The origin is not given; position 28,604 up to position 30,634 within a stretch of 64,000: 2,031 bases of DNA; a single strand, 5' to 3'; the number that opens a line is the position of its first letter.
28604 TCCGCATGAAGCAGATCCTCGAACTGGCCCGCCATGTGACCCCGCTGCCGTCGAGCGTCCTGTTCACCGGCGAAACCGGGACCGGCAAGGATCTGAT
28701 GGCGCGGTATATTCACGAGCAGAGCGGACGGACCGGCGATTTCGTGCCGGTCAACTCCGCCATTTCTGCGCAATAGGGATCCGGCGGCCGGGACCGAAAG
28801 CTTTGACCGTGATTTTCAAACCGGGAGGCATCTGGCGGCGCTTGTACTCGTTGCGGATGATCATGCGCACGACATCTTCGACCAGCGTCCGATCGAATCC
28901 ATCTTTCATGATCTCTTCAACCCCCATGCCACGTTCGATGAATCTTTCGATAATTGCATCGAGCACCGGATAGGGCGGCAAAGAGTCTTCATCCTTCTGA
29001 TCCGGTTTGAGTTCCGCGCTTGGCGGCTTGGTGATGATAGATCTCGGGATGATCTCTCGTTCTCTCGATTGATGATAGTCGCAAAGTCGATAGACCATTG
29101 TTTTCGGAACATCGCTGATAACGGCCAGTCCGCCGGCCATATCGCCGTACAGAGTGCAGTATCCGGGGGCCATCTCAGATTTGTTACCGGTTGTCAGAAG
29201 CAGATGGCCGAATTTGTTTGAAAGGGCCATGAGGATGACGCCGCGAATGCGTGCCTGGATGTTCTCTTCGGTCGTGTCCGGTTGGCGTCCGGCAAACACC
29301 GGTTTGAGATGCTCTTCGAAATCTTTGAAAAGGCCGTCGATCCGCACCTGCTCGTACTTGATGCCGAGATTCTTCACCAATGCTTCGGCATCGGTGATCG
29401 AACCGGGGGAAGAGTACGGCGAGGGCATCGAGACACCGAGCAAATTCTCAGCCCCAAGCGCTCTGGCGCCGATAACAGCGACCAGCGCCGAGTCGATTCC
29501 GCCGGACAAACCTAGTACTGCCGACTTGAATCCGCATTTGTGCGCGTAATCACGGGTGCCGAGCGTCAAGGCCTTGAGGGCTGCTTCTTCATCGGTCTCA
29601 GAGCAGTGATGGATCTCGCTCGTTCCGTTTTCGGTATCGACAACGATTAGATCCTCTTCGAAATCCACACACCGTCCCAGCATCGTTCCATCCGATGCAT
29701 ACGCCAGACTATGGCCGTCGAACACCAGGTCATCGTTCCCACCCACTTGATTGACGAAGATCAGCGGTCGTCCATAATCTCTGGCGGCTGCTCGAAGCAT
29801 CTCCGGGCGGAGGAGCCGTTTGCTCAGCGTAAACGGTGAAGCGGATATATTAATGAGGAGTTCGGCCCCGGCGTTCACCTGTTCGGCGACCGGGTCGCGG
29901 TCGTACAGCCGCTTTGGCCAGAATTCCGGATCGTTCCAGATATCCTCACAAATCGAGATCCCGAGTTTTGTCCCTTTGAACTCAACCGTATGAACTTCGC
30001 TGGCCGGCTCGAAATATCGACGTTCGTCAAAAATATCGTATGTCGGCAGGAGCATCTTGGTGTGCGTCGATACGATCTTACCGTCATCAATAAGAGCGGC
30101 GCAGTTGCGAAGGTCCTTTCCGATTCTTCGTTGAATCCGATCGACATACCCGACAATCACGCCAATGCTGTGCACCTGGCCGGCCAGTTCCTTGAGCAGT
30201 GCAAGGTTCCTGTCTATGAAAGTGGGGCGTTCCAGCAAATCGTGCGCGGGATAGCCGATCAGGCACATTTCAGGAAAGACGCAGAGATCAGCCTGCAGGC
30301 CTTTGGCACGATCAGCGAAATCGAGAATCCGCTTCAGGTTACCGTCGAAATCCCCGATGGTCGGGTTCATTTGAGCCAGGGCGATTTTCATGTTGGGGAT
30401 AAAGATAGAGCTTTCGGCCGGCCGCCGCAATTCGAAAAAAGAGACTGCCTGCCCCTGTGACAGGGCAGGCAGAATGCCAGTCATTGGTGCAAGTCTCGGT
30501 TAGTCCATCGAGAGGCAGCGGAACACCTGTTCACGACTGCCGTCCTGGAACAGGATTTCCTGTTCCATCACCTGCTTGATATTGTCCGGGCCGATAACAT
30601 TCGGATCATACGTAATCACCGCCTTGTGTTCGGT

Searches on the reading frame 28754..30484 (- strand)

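Call 80: search_protein_families(library=ncbifam, proteins=[window:28754-30484:-], max_evalue=0.00001)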
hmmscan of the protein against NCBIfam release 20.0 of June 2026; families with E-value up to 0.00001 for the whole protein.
window:28754-30484:- (577 aa): 8 families
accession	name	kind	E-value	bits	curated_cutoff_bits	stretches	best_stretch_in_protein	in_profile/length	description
NF010588.0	PRK13981.1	equivalog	7.3e-210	698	479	1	31-576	4-543/546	NAD+ synthase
TIGR00552.1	nadE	equivalog_domain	1.3e-60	204.7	63.65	1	310-556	14-242/251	NAD(+) synthase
NF010587.0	PRK13980.1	equivalog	1.7e-59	201.3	255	1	295-559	7-261/267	NAD+ synthase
NF002730.0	PRK02628.1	equivalog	7.2e-54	183.1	473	2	314-525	354-584/677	NAD(+) synthase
NF002048.0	PRK00876.1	subfamily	4e-20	71.9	313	1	299-387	16-105/330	NAD(+) synthase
NF001979.1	PRK00768.1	equivalog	2.4e-11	43.6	250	1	311-503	29-226/266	NAD(+) synthase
TIGR00268.2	TIGR00268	equivalog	2.1e-08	33.8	150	1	320-385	14-79/259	ATP-dependent sacrificial sulfur transferase LarE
TIGR03381.1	agmatine_aguB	equivalog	7.7e-06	25.4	410.25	0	33-184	2-155/279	N-carbamoylputrescine amidase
